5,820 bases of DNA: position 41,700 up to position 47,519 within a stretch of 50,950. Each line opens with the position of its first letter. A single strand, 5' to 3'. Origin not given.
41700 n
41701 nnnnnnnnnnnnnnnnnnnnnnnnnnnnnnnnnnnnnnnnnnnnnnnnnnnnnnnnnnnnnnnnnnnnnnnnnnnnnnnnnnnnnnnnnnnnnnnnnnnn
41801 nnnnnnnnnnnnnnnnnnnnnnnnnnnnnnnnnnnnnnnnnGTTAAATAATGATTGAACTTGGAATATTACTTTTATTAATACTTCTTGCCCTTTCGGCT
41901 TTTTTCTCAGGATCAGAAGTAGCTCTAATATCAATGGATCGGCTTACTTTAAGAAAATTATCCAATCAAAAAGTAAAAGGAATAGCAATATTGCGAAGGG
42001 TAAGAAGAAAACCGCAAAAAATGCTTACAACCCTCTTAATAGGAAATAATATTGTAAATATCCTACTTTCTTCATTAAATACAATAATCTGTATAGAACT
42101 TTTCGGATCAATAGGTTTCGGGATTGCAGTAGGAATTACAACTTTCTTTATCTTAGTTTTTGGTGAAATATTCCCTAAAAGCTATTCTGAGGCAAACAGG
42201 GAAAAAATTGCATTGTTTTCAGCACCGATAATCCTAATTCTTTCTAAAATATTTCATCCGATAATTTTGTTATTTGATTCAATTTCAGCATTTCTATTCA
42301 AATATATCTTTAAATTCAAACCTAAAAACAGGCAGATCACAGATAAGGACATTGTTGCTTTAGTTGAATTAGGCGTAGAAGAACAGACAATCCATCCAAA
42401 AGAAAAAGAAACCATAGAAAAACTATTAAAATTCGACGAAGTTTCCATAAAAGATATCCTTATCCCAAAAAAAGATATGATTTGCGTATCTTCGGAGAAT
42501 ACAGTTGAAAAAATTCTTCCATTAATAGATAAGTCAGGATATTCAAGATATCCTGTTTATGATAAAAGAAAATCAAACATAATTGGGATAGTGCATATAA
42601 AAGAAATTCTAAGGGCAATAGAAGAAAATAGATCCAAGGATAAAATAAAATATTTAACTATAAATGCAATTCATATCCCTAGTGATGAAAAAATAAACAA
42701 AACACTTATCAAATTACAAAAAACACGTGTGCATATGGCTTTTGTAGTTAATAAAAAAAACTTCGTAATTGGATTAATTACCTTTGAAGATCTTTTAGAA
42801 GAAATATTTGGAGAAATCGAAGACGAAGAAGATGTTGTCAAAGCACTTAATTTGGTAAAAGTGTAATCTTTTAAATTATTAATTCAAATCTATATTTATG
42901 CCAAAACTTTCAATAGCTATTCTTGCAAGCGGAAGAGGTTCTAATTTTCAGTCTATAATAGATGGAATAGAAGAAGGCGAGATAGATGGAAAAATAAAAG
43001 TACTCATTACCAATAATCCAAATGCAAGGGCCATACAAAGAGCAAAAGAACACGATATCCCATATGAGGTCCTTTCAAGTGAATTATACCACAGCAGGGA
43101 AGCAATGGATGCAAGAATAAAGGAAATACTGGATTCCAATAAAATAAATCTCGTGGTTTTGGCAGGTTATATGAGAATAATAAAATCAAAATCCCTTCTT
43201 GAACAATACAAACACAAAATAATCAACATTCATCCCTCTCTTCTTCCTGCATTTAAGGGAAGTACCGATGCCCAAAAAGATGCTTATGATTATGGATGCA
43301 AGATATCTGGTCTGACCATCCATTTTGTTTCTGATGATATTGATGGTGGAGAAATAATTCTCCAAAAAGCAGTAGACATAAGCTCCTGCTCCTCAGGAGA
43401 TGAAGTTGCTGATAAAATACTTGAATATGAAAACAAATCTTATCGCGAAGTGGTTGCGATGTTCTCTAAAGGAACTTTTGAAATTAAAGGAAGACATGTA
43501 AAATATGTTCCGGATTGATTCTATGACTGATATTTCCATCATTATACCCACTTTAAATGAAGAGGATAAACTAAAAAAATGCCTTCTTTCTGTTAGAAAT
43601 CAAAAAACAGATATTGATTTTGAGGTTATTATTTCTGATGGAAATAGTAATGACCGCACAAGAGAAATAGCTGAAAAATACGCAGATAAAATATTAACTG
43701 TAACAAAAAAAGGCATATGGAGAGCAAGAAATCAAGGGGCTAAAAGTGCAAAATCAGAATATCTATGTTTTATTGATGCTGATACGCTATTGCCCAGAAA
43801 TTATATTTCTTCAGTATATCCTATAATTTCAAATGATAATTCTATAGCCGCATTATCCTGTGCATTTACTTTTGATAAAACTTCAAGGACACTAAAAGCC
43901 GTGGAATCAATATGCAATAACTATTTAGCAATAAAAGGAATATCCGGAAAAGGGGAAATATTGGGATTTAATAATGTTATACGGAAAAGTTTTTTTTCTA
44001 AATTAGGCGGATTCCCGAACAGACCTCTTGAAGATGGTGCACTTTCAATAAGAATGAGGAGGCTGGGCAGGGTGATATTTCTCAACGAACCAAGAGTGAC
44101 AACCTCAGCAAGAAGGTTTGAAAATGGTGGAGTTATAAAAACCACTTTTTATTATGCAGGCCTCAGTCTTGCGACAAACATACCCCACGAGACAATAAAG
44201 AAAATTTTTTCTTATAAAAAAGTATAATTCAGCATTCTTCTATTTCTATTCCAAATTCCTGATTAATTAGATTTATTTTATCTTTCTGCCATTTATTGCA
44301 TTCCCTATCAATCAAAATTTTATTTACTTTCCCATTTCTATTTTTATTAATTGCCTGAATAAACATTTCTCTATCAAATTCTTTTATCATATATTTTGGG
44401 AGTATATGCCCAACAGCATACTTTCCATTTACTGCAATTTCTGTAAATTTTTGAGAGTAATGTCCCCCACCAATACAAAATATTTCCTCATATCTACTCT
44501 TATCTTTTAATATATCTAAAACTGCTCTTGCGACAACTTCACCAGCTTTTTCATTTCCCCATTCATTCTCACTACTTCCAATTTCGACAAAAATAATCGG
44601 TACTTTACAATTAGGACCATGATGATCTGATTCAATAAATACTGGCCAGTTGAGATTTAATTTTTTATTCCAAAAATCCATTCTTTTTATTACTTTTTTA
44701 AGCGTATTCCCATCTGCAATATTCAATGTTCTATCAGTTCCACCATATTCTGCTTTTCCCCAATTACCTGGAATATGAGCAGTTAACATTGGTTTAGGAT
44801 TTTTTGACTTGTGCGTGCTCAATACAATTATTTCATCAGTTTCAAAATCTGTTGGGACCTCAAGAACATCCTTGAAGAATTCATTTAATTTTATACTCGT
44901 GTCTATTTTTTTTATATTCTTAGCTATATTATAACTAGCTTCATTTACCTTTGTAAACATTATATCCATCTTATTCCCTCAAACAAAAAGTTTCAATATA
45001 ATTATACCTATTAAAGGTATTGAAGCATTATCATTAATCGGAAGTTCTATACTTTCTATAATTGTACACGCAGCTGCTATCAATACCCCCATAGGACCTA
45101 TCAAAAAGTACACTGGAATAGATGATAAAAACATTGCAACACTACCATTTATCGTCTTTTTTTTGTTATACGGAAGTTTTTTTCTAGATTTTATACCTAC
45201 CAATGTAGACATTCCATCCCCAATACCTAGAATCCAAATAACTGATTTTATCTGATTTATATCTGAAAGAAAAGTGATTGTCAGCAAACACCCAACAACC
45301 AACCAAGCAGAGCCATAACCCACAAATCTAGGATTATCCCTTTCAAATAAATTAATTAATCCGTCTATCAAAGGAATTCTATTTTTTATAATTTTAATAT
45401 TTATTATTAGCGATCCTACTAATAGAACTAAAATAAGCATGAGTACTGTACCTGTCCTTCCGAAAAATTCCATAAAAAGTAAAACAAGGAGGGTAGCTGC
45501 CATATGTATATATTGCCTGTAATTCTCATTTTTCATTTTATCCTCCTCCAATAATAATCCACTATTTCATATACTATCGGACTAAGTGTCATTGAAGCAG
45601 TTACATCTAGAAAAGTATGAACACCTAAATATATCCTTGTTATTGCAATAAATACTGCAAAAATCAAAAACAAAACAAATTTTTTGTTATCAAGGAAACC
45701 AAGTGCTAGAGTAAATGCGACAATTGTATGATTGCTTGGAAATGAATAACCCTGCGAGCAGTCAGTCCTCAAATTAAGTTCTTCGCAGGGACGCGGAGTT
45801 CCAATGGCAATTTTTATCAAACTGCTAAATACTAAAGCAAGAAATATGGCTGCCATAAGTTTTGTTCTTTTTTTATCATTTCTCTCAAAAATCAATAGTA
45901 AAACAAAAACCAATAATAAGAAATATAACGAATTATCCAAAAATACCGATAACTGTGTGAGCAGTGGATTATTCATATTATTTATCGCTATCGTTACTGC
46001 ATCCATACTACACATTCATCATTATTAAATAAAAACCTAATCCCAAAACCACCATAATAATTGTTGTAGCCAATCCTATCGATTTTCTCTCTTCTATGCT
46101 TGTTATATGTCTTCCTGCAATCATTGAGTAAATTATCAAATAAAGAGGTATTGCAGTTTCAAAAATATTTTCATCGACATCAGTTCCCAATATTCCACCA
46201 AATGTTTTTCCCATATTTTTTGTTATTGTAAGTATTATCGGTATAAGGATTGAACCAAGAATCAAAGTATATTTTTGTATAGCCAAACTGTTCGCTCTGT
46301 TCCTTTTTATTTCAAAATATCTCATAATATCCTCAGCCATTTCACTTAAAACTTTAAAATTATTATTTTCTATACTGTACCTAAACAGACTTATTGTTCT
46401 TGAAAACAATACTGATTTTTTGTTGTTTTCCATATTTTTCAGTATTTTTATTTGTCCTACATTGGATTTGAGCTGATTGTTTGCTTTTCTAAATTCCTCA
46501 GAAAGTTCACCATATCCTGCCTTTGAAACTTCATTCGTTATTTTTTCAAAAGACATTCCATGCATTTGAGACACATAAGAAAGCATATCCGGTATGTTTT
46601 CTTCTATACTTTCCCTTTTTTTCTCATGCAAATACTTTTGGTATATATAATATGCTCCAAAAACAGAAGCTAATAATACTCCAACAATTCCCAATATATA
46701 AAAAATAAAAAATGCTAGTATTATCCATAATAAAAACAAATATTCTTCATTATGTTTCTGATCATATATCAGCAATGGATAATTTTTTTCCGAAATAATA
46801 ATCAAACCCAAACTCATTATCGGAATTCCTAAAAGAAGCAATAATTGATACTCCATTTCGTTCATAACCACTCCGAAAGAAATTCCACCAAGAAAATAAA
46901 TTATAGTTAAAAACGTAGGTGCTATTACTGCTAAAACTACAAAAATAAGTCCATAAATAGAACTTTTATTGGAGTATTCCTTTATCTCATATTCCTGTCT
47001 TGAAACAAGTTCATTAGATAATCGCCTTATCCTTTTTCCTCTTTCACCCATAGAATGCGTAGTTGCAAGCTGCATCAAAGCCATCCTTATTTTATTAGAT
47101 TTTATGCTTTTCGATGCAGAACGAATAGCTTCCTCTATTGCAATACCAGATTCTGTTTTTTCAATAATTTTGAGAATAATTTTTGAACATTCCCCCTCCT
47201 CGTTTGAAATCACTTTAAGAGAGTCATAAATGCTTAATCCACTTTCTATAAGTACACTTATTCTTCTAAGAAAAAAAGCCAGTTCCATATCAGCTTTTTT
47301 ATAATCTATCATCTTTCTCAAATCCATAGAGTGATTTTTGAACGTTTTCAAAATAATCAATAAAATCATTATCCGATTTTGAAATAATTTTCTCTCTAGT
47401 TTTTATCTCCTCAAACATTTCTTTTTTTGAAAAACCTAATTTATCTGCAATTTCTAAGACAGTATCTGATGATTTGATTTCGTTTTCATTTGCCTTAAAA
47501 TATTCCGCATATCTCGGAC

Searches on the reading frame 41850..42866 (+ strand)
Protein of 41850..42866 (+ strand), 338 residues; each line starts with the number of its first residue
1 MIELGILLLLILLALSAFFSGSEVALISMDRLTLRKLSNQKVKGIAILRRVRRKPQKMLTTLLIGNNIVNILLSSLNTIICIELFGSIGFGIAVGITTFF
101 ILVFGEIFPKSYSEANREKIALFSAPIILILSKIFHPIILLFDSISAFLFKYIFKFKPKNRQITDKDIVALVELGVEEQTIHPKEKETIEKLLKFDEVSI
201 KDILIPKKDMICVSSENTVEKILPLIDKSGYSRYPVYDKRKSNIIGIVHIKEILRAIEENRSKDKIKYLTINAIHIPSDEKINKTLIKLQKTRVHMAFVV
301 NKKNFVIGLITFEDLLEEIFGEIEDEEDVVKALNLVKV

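Call 103: search_protein_families(library=pfam, proteins=[window:41850-42866:+], max_evalue=0.00001)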
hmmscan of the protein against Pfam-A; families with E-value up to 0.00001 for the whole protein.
window:41850-42866:+ (338 aa): 2 families
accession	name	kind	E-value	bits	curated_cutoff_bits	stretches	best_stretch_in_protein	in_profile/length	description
PF01595.25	CNNM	-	6.3e-49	166.5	28.4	1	8-185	2-181/181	Cyclin M transmembrane N-terminal domain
PF00571.33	CBS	-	4e-17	62.7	24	1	200-258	1-56/57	CBS domain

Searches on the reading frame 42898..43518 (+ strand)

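Call 104: search_protein_families(library=pfam, proteins=[window:42898-43518:+], max_evalue=0.00001)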
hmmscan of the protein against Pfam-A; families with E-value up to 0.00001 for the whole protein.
window:42898-43518:+ (206 aa): 1 family
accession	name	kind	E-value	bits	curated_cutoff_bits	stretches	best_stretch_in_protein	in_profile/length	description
PF00551.24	Formyl_trans_N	-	5.8e-48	163.5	26.1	1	6-186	3-181/181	Formyl transferase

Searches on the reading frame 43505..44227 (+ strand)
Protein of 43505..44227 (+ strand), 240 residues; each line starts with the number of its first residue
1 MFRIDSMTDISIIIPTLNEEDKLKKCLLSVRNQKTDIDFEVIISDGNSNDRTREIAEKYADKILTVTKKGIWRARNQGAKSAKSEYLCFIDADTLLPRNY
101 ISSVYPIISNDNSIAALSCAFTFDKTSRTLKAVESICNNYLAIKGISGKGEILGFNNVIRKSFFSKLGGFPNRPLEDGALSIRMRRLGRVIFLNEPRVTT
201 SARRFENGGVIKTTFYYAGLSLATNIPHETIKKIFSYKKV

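Call 104: search_protein_families(library=pfam, proteins=[window:43505-44227:+], max_evalue=0.00001)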
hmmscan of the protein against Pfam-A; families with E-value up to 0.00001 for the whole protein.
window:43505-44227:+ (240 aa): 3 families
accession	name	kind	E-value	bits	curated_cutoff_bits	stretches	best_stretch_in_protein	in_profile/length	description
PF00535.33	Glycos_transf_2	-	2.5e-29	102.8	23.3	1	11-143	1-142/168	Glycosyl transferase family 2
PF10111.15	Glyco_tranf_2_2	-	2.5e-09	37.5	27.3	1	11-173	1-184/276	Glycosyltransferase like family 2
PF13641.12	Glyco_tranf_2_3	-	2.3e-06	28.2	27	1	10-120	3-122/230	Glycosyltransferase like family 2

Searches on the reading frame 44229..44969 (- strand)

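Call 104: search_protein_families(library=pfam, proteins=[window:44229-44969:-], max_evalue=0.00001)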
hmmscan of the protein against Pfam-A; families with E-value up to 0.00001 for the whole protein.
window:44229-44969:- (246 aa): 1 family
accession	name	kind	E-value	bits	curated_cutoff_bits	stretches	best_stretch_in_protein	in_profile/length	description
PF04414.18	tRNA_deacylase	-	3.5e-60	203.5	33.6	1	43-243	4-204/205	D-aminoacyl-tRNA deacylase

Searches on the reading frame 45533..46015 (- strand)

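Call 104: search_protein_families(library=pfam, proteins=[window:45533-46015:-], max_evalue=0.00001)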
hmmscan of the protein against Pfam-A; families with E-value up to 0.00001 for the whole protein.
window:45533-46015:- (160 aa): 2 families
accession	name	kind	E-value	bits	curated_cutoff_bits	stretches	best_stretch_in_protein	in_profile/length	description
PF01569.27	PAP2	-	1.5e-15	57.6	27.2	1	52-145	4-114/130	PAP2 superfamily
PF14378.12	PAP2_3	-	8.2e-10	39.2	27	1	16-145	25-184/190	PAP2 superfamily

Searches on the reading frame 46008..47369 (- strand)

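Call 104: search_protein_families(library=pfam, proteins=[window:46008-47369:-], max_evalue=0.00001)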
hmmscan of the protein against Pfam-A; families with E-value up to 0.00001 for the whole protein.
window:46008-47369:- (453 aa): 1 family
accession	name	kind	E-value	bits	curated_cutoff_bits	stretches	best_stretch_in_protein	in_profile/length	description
PF00482.28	T2SSF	-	4.4e-15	56.2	25.2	1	33-156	1-123/125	Type II secretion system (T2SS), protein F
